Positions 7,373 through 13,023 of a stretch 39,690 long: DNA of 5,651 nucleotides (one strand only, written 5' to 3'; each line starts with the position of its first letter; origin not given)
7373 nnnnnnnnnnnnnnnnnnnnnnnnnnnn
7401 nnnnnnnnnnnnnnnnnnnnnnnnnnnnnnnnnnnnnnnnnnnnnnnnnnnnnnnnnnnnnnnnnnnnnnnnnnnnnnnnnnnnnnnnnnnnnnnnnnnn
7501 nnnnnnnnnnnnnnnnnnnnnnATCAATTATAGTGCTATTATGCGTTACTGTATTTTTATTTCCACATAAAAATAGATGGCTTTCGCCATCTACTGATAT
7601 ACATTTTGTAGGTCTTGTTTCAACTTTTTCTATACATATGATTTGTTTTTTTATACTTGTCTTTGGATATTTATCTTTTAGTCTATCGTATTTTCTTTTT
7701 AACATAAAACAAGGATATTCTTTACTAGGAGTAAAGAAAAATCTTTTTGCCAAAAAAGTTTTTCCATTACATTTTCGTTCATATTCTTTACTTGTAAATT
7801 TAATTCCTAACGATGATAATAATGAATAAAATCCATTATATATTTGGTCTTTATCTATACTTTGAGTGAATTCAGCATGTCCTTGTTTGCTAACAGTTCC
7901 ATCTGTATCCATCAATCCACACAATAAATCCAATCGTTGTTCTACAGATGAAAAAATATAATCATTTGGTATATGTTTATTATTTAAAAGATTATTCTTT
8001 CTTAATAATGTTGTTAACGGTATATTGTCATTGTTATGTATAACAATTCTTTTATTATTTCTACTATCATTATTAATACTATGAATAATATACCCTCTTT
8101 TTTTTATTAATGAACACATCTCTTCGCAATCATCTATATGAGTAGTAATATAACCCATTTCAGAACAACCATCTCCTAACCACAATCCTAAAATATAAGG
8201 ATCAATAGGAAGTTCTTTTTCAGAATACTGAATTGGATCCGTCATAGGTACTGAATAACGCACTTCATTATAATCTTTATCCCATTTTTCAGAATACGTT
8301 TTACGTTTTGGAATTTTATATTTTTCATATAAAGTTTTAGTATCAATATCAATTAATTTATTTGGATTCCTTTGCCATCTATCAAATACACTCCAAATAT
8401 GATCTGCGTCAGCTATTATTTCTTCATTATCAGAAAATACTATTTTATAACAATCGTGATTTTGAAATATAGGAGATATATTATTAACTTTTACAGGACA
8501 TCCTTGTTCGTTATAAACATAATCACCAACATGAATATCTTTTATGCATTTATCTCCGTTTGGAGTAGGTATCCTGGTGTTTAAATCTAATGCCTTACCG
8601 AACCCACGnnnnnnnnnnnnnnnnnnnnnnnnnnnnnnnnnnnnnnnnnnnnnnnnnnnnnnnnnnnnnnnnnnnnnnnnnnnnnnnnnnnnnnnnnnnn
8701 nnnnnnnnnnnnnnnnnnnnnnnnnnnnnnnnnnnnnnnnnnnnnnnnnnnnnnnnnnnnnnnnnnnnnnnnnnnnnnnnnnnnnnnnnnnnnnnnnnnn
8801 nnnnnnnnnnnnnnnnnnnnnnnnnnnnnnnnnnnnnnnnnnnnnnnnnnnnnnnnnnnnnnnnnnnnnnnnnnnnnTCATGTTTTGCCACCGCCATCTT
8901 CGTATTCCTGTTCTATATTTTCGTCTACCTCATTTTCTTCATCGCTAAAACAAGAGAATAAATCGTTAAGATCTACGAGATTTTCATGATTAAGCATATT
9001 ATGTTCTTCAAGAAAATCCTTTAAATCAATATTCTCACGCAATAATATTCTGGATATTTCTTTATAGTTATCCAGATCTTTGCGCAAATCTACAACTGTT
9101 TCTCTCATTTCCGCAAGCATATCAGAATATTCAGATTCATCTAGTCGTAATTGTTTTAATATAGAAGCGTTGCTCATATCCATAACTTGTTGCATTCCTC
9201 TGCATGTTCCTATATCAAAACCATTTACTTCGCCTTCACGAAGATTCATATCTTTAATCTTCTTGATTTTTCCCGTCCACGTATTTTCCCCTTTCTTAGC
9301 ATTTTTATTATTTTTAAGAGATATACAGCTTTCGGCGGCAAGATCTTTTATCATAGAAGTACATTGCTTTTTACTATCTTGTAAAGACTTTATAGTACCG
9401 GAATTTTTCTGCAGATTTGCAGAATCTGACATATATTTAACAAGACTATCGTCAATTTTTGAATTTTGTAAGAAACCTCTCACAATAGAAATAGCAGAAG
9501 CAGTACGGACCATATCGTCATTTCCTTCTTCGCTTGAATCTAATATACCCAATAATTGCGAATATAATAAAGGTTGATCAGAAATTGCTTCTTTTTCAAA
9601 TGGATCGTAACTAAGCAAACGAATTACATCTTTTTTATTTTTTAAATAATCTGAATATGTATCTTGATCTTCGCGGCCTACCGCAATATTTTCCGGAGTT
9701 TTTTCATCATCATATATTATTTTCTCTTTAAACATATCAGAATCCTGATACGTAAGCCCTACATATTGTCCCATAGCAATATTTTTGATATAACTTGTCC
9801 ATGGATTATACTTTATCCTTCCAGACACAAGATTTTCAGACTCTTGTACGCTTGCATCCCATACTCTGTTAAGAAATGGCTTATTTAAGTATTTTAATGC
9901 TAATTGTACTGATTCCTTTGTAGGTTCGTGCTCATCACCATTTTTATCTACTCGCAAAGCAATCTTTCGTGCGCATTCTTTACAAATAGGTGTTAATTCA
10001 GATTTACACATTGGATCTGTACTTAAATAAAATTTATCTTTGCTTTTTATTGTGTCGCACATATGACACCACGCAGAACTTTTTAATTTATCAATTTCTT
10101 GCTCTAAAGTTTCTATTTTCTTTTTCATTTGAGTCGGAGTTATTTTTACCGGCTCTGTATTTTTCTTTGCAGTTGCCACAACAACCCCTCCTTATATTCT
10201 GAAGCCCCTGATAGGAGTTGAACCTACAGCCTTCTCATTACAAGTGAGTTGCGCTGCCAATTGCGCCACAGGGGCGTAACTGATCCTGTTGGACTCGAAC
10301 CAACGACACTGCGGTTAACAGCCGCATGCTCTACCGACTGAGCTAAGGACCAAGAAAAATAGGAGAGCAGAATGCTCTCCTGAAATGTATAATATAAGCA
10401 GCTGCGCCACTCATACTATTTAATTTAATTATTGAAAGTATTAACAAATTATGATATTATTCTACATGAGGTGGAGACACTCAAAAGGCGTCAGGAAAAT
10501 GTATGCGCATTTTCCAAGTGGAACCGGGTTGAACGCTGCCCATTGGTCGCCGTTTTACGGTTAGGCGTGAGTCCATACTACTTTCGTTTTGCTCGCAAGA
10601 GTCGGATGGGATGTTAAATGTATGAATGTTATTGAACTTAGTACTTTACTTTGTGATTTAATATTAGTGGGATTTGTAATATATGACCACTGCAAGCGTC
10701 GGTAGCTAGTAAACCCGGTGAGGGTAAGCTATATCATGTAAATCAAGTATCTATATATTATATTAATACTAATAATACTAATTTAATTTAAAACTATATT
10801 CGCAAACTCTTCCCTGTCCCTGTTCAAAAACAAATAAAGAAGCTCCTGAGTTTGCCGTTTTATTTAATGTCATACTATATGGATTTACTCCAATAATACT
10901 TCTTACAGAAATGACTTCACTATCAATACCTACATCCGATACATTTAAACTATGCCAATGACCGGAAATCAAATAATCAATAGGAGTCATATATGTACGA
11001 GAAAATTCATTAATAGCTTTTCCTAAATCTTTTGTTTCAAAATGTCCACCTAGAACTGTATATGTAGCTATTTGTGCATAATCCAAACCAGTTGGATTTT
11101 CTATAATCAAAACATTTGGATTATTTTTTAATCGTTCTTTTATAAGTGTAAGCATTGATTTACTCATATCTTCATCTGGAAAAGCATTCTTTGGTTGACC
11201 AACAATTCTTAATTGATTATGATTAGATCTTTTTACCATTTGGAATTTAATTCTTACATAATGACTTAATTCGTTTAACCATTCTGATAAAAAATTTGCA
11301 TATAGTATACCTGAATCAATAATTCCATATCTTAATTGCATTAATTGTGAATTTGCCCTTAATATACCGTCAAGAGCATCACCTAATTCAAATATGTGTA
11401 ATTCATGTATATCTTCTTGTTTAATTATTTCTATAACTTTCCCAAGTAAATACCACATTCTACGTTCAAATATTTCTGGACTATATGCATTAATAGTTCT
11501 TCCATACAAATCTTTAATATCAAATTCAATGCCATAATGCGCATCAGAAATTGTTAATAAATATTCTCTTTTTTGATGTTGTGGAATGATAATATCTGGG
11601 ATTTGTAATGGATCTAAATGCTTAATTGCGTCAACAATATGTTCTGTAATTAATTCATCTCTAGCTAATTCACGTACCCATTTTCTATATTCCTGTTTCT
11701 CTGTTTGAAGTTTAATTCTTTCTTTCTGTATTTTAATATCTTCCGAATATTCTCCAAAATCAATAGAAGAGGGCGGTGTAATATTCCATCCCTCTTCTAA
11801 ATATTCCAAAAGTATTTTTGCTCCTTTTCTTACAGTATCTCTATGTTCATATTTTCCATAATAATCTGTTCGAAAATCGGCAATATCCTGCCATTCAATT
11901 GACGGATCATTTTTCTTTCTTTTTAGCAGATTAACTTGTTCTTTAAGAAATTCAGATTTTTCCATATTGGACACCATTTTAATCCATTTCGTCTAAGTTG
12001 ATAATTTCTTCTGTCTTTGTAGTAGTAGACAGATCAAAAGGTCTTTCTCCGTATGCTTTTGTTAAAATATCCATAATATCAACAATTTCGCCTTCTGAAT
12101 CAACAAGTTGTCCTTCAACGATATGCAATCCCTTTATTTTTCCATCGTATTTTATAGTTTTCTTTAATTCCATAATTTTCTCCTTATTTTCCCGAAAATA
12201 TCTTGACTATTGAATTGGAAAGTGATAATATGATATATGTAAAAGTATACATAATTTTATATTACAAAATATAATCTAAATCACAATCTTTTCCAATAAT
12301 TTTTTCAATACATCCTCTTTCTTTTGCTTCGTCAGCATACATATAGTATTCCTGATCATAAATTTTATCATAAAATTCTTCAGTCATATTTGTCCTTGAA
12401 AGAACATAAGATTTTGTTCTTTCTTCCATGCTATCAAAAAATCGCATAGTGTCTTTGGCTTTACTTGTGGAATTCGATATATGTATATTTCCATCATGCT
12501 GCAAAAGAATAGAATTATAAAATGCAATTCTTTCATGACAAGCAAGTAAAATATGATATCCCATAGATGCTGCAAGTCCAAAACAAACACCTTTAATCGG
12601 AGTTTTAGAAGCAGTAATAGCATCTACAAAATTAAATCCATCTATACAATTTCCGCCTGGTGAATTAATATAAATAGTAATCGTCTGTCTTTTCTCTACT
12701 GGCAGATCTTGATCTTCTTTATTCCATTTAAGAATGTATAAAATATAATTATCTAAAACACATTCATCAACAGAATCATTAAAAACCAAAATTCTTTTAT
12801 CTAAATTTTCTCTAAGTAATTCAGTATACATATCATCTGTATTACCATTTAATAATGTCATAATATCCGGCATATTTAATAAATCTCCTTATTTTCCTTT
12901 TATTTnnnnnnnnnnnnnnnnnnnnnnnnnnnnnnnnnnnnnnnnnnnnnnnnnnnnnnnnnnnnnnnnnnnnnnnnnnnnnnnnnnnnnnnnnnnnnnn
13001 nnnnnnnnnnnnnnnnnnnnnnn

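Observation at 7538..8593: Ala1 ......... intein splitting the Walker-A P-loop of the large terminase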

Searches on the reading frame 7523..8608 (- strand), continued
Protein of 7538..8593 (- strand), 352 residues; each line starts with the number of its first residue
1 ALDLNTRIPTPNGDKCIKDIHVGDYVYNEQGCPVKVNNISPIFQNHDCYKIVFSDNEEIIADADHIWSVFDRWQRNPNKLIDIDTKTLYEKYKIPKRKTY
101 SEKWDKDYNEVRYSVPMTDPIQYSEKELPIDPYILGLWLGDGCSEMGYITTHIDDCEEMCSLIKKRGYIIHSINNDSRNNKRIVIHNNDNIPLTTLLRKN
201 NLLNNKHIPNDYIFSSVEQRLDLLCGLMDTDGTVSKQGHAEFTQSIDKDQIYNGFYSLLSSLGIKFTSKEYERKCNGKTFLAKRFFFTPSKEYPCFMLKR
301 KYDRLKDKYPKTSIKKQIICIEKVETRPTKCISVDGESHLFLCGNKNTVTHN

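Call 58: search_protein_families(library=pfam, proteins=[P0151, P0195, P0185], max_evalue=1)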
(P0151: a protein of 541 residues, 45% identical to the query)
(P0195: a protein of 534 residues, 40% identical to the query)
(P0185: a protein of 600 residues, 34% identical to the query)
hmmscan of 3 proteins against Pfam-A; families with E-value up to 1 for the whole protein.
P0151 (541 aa): 6 families
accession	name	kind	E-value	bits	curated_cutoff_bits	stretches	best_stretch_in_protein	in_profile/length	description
PF14528.11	LAGLIDADG_3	-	8.1e-08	32.9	22.5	1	317-373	2-60/82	LAGLIDADG-like domain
PF03354.21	TerL_ATPase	-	3e-07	30.8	23.7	2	450-540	35-130/178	Terminase large subunit, ATPase domain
PF05204.19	Hom_end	-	0.00032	21.2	21.1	1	306-371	2-69/110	Homing endonuclease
PF14890.11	Intein_splicing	-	0.00071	19.9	35.8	1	140-191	36-87/155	Intein splicing domain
PF18104.7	Tudor_2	-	0.19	11.9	31.4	1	152-162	24-34/35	Jumonji domain-containing protein 2A Tudor domain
PF13403.11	Hint_2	-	0.31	11.8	28.4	1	111-146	6-41/147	Hint domain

P0195 (534 aa): 7 families
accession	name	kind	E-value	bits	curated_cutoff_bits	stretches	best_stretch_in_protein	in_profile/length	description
PF14528.11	LAGLIDADG_3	-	4.5e-11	43.3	22.5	1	294-344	2-55/82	LAGLIDADG-like domain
PF03237.21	Terminase_6N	-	2.1e-10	41.1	22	1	422-518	11-111/215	Terminase large subunit, T4likevirus-type, N-terminal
PF05204.19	Hom_end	-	0.0011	19.5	21.1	1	283-344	2-65/110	Homing endonuclease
PF14527.11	LAGLIDADG_WhiA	-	0.0024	18.4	23.2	1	298-344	4-53/93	WhiA LAGLIDADG-like domain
PF07591.16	PT-HINT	-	0.0065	17.2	27.7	1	103-135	4-36/137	Pretoxin HINT domain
PF13403.11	Hint_2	-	0.13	13.1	28.4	1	96-138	4-46/147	Hint domain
PF18359.7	Tudor_5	-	0.19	12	31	1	136-151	31-46/53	Histone methyltransferase Tudor domain 1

P0185 (600 aa): 3 families
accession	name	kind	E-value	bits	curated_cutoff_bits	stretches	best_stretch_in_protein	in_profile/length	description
PF05876.18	GpA_ATPase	-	5.1e-36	125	25.6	2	434-565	40-174/247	Phage terminase large subunit gpA, ATPase domain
PF14528.11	LAGLIDADG_3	-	1.5e-05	25.6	22.5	1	297-349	5-59/82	LAGLIDADG-like domain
PF05204.19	Hom_end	-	0.067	13.8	21.1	1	294-351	12-71/110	Homing endonuclease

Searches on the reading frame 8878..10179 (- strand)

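Call 36: search_protein_families(library=pfam, proteins=[window:8878-10179:-], max_evalue=0.001)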
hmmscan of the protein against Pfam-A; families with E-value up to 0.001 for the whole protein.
window:8878-10179:- (433 aa): 0 families

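Call 46: search_protein_families(library=phrogs, proteins=[window:8878-10179:-], max_evalue=0.001)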
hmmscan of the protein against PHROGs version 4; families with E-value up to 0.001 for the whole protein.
window:8878-10179:- (433 aa): 1 family
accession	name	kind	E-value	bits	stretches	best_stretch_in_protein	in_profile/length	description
phrog_1035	-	DNA, RNA and nucleotide metabolism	3.8e-05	24.7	1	18-127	43-116/271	endonuclease VII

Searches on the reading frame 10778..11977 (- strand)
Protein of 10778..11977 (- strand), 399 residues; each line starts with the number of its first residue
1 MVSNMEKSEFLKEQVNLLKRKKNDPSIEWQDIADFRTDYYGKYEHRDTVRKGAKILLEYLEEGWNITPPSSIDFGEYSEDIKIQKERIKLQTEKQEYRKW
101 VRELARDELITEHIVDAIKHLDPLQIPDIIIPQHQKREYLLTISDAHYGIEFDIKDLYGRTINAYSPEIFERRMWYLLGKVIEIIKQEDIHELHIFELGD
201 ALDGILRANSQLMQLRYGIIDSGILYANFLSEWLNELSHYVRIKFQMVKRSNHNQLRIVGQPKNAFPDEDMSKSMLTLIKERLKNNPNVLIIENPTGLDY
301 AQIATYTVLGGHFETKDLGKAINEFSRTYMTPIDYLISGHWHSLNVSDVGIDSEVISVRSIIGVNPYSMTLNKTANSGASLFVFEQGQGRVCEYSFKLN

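Call 36: search_protein_families(library=pfam, proteins=[window:10778-11977:-], max_evalue=0.001)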
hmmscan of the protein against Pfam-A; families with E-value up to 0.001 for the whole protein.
window:10778-11977:- (399 aa): 0 families

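Call 46: search_protein_families(library=phrogs, proteins=[window:10778-11977:-], max_evalue=0.001)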
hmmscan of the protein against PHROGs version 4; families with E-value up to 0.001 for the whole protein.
window:10778-11977:- (399 aa): 2 families
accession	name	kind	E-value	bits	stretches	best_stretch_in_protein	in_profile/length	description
phrog_284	-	DNA, RNA and nucleotide metabolism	4e-46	158.7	1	27-392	20-388/398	exonuclease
phrog_704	-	DNA, RNA and nucleotide metabolism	3.7e-06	27.3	1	83-391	76-379/390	DNA repair exonuclease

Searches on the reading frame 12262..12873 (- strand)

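Call 46: search_protein_families(library=phrogs, proteins=[window:12262-12873:-], max_evalue=0.001)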
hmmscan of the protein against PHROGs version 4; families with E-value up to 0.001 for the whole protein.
window:12262-12873:- (203 aa): 8 families
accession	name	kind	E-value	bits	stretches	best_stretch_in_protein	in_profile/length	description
phrog_94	-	head and packaging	3.7e-28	100.4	1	15-195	69-252/622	head maturation protease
phrog_1684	-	head and packaging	1.5e-16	61.8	1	63-192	73-202/284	head maturation protease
phrog_1827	-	other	8.3e-16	58.9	1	60-186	50-176/202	ATP-dependent protease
phrog_133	-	head and packaging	4.5e-13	49.7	1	63-194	49-180/668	head maturation protease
phrog_2976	-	head and packaging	6.4e-12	46.9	1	60-195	49-184/394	head maturation protease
phrog_3348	-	unknown function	6.2e-10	39.9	1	63-193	68-198/386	-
phrog_53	-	head and packaging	2.6e-09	37.8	1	63-192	118-278/583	head maturation protease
phrog_5410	-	other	2.7e-06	27.8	1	61-159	54-152/323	ATP-dependent protease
